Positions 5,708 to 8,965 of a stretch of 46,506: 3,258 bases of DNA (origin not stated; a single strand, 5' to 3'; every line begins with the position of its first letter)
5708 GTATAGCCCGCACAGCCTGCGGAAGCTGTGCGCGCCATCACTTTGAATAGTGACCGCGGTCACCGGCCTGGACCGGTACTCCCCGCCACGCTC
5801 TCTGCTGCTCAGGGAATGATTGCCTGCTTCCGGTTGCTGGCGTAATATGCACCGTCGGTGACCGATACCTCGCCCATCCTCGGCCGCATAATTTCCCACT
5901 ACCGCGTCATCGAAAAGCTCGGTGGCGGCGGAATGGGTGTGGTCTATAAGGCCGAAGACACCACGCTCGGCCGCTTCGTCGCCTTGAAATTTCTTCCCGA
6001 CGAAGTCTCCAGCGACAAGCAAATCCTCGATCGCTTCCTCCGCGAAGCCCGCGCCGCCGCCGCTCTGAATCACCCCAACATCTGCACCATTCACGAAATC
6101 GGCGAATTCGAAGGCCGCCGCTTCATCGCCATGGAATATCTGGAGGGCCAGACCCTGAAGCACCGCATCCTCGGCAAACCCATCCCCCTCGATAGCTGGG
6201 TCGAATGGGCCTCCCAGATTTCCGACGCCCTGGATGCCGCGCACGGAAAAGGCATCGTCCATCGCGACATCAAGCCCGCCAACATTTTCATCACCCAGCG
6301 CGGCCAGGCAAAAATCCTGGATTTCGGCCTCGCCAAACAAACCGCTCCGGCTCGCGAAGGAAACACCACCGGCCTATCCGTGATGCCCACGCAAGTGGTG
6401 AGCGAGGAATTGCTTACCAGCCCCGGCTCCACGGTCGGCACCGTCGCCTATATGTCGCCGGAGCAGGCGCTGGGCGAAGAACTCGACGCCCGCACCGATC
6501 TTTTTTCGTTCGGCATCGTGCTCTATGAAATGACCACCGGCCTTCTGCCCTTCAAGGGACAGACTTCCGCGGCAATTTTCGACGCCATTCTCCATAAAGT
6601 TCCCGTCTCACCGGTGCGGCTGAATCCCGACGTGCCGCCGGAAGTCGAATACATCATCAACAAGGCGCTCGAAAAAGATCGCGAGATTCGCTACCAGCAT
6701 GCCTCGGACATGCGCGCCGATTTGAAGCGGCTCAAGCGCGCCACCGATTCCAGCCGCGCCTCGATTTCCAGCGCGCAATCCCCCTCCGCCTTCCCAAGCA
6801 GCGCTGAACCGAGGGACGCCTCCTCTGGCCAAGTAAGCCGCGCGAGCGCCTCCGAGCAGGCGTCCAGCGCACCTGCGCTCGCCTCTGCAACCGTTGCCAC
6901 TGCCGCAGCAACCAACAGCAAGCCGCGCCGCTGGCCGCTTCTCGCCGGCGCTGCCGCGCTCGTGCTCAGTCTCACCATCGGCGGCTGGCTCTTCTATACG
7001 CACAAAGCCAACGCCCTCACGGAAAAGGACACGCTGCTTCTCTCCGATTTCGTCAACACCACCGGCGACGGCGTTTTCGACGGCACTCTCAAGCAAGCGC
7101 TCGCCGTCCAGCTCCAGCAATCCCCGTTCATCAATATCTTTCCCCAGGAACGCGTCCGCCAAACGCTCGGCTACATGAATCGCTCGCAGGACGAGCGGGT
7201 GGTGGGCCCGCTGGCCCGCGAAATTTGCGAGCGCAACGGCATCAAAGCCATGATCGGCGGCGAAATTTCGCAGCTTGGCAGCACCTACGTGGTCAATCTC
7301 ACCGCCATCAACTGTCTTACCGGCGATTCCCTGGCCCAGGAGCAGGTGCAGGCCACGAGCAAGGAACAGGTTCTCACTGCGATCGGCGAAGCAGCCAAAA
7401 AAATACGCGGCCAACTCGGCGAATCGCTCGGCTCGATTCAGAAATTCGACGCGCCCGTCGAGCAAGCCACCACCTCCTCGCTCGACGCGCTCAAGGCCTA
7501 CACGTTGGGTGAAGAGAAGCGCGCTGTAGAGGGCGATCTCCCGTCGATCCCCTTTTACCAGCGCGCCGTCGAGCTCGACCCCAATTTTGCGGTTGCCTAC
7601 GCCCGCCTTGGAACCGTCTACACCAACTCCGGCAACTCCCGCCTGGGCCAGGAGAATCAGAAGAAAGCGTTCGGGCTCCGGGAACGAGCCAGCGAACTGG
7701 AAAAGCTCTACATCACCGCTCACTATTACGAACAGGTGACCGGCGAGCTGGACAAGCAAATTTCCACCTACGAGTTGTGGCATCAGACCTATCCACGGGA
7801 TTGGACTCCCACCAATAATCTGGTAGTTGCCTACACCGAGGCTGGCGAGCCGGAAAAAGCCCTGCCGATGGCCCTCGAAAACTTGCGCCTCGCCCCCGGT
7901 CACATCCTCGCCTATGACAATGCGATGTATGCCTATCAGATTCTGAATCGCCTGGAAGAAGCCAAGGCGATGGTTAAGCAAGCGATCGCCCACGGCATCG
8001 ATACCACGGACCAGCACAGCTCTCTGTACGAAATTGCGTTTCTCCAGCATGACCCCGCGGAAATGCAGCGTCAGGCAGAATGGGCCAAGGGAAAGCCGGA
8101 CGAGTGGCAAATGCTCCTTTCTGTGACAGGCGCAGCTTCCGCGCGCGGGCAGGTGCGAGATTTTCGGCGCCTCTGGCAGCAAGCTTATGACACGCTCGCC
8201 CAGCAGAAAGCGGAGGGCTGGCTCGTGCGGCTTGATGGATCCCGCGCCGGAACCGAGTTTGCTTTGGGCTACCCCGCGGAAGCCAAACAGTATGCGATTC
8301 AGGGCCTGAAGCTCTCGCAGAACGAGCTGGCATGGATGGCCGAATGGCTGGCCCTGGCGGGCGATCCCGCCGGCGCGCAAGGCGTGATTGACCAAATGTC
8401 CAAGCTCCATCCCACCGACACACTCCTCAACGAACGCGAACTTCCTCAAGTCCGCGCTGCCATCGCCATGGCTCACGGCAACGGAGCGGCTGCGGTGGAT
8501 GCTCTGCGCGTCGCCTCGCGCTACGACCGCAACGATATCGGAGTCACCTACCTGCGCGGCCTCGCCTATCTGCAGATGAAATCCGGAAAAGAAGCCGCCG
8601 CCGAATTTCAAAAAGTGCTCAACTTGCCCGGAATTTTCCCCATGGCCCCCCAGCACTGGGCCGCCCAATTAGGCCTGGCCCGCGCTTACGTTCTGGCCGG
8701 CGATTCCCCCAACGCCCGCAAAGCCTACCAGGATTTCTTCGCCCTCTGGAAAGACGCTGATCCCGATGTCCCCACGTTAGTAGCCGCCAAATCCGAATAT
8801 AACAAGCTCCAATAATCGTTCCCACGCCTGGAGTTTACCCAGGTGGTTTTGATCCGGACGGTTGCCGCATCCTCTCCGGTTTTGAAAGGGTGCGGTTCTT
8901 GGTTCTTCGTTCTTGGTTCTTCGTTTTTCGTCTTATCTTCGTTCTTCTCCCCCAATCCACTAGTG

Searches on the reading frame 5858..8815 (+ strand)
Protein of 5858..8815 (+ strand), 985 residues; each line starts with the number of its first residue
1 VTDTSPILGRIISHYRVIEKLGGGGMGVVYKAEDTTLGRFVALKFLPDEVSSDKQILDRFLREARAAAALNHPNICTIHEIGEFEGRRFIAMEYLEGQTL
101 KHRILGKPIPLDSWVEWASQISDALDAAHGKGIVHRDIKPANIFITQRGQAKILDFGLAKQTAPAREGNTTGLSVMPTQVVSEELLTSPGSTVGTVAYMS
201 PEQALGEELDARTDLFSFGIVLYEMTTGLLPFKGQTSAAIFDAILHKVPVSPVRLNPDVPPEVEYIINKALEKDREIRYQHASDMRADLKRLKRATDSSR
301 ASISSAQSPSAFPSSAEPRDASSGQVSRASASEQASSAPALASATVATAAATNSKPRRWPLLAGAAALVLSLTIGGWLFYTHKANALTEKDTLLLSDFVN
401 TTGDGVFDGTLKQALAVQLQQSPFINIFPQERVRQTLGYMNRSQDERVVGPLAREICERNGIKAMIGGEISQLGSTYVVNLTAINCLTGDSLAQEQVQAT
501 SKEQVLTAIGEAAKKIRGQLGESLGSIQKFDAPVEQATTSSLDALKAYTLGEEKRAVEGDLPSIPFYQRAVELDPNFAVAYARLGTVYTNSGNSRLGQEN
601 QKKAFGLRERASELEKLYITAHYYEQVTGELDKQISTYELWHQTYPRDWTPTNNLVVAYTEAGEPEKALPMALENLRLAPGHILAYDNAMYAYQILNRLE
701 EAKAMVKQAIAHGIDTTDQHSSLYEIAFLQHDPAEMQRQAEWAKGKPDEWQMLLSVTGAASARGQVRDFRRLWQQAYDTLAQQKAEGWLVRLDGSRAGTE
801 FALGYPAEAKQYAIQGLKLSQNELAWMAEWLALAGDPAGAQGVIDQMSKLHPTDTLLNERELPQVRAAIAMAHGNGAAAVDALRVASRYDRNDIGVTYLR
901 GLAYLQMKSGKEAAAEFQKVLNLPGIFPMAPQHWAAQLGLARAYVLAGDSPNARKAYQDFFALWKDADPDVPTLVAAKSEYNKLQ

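Call 6: search_protein_families(library=pfam, proteins=[window:5858-8815:+])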
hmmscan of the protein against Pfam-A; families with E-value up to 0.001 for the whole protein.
window:5858-8815:+ (985 aa): 12 families
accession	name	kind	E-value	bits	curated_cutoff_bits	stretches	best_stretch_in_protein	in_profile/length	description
PF00069.31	Pkinase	-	1.8e-48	165.7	31.7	1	15-280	1-253/263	Protein kinase domain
PF07714.23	PK_Tyr_Ser-Thr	-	8.3e-30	104.4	23.1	1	17-279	3-249/258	Protein tyrosine and serine/threonine kinase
PF01636.29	APH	-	1.5e-08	35.1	23.2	0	21-102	5-85/239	Phosphotransferase enzyme family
PF14559.12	TPR_19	-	1.6e-07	32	25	0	905-957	2-48/68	Tetratricopeptide repeat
PF13181.12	TPR_8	-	2.9e-07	30.6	25.7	0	580-608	3-31/34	Tetratricopeptide repeat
PF13431.12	TPR_17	-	7e-07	29.5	24.4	1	566-594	1-29/34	Tetratricopeptide repeat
PF13428.12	TPR_14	-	4.6e-06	27.2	23.5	0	935-966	2-33/44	Tetratricopeptide repeat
PF16918.11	PknG_TPR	-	2.5e-05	23.7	27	1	858-958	94-185/340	Protein kinase G tetratricopeptide repeat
PF13414.12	TPR_11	-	3.9e-05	23.7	26.8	0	567-591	17-41/42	TPR repeat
PF03109.22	ABC1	-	7.3e-05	22.5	22.9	1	83-164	138-219/244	ABC1 atypical kinase-like domain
PF00515.34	TPR_1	-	0.00048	20.3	27.8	0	564-577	21-34/34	Tetratricopeptide repeat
PF13424.12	TPR_12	-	0.00054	20.5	30.1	0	897-962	5-73/77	Tetratricopeptide repeat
